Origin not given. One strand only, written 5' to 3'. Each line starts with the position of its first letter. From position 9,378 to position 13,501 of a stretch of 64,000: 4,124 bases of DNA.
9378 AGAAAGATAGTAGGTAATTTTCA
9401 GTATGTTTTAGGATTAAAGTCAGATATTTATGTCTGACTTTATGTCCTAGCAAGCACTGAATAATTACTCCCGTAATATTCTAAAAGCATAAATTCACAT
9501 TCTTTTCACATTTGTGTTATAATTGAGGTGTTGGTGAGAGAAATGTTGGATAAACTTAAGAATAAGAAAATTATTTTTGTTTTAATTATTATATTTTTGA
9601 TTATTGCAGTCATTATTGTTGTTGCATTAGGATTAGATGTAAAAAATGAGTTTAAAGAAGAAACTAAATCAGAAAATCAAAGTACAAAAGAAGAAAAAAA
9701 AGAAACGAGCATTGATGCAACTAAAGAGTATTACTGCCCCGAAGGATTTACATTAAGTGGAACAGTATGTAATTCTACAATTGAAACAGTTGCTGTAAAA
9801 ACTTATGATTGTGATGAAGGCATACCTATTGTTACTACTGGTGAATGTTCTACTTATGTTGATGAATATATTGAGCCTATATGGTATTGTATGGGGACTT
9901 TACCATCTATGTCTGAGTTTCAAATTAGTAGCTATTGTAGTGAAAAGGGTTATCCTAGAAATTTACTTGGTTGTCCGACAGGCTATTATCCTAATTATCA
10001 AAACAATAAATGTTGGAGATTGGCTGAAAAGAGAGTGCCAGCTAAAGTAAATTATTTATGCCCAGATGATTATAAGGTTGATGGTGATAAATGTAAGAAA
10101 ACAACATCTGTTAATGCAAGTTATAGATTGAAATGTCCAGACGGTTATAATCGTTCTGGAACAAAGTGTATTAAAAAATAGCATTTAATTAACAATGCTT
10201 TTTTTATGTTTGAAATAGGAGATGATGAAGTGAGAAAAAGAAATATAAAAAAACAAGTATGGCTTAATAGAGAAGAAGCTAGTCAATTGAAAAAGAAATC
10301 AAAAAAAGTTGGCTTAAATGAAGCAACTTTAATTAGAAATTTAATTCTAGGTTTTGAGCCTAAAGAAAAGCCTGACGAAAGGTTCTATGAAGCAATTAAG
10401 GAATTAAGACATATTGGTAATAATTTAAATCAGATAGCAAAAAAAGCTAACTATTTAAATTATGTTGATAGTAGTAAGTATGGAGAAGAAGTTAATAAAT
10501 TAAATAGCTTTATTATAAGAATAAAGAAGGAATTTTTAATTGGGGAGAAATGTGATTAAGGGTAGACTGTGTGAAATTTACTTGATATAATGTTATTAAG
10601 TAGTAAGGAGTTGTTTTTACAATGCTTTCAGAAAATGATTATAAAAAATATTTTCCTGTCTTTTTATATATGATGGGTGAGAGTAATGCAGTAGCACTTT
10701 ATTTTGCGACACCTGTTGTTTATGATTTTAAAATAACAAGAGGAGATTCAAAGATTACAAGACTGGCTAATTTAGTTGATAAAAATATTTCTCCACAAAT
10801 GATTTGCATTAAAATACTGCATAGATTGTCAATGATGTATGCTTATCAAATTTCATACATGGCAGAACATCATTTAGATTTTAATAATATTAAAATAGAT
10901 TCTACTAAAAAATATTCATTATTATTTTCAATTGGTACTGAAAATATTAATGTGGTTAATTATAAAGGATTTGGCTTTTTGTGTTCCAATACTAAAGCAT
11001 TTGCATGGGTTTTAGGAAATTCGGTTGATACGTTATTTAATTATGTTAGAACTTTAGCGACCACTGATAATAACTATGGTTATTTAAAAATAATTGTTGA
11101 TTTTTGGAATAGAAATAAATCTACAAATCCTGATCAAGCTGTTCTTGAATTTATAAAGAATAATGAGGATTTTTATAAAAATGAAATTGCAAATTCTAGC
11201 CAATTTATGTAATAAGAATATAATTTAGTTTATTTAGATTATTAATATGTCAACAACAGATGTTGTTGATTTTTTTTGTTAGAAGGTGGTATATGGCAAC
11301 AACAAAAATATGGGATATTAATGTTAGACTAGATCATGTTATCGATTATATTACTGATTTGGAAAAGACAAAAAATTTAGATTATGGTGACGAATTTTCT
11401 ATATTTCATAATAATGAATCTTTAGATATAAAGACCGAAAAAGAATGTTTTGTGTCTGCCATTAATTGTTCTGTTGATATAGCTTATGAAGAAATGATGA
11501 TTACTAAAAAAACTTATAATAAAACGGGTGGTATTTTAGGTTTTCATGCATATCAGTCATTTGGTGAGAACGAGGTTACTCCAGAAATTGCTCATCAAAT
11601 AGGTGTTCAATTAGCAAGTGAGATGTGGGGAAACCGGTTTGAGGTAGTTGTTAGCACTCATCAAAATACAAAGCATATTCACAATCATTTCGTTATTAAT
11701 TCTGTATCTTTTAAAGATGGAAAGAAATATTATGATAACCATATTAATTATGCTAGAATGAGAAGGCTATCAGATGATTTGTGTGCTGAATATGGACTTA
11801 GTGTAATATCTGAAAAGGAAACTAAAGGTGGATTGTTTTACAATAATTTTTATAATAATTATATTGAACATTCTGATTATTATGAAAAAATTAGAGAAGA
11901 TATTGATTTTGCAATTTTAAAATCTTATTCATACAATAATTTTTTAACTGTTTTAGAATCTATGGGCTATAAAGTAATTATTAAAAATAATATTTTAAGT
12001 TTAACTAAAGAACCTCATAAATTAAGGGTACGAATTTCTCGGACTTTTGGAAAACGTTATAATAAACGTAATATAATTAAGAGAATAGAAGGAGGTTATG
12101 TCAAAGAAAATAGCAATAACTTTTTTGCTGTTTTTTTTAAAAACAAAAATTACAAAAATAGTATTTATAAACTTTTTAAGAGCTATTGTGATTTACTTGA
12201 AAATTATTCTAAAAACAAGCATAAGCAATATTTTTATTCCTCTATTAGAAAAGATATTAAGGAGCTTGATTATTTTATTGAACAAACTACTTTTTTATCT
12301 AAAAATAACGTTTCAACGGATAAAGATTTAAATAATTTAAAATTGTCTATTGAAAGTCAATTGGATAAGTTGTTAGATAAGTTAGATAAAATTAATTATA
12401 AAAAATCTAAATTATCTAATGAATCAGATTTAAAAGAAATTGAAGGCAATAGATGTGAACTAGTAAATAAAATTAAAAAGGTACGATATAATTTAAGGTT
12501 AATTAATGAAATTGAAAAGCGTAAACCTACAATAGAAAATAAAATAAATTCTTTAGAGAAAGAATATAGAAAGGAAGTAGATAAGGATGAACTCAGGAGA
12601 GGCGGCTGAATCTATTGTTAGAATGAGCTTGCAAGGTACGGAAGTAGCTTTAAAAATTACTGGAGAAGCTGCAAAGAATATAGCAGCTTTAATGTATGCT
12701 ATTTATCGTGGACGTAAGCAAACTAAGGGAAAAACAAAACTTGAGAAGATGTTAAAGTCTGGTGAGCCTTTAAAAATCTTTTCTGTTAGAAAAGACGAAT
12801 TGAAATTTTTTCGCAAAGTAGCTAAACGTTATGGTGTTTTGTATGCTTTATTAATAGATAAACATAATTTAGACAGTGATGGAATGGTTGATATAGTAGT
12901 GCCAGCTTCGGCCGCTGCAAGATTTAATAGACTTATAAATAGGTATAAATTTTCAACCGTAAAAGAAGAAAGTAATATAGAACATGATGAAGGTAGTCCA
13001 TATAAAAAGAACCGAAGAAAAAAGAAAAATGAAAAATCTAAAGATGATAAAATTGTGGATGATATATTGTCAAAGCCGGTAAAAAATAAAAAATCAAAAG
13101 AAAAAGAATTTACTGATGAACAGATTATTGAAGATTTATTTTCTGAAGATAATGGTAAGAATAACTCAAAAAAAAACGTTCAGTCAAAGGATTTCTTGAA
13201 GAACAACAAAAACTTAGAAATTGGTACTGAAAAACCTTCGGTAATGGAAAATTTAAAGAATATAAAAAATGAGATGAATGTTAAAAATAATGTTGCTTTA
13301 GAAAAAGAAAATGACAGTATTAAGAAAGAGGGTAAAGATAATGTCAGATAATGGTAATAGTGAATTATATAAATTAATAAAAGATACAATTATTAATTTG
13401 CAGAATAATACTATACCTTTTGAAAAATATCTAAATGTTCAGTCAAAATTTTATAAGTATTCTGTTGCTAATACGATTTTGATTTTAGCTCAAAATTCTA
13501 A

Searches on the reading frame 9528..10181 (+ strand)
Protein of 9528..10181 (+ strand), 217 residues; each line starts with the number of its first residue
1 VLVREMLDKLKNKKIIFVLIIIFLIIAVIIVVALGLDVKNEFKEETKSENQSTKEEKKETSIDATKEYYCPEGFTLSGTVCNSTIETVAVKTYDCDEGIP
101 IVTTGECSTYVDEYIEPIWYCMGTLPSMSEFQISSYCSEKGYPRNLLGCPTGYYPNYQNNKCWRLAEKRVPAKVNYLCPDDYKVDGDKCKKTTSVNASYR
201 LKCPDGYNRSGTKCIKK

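Call 62: search_protein_families(library=pfam, proteins=[window:9528-10181:+], max_evalue=0.001)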
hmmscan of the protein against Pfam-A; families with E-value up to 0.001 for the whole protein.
window:9528-10181:+ (217 aa): 1 family
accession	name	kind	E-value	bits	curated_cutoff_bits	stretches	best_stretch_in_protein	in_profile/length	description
PF00084.26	Sushi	-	0.00042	21.1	20.7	0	53-79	12-38/56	Sushi repeat (SCR repeat)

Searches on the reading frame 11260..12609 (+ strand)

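Call 7: search_protein_families(library=pfam, proteins=[window:11260-12609:+], max_evalue=0.001)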
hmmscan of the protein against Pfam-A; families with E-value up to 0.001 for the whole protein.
window:11260-12609:+ (449 aa): 1 family
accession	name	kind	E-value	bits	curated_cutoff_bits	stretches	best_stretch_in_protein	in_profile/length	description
PF03432.20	Relaxase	-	5.5e-39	133.9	24.6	1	58-180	8-132/132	MobA/VirD2-like, nuclease domain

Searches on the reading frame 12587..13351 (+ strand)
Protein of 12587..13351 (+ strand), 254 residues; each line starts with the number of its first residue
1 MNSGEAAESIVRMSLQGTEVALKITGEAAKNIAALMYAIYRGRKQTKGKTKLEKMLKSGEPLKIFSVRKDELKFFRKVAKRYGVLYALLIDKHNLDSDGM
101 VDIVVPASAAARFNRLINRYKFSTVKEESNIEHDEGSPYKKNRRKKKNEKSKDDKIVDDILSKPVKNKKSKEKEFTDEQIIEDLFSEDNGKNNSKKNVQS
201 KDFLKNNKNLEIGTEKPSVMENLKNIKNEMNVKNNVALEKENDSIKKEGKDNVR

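Call 7: search_protein_families(library=pfam, proteins=[window:12587-13351:+], max_evalue=0.001)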
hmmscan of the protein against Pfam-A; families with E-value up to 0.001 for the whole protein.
window:12587-13351:+ (254 aa): 1 family
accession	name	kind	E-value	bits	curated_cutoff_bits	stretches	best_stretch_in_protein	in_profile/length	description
PF12687.12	DUF3801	-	2e-21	76.8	24.1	1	29-235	1-123/131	Protein of unknown function (DUF3801)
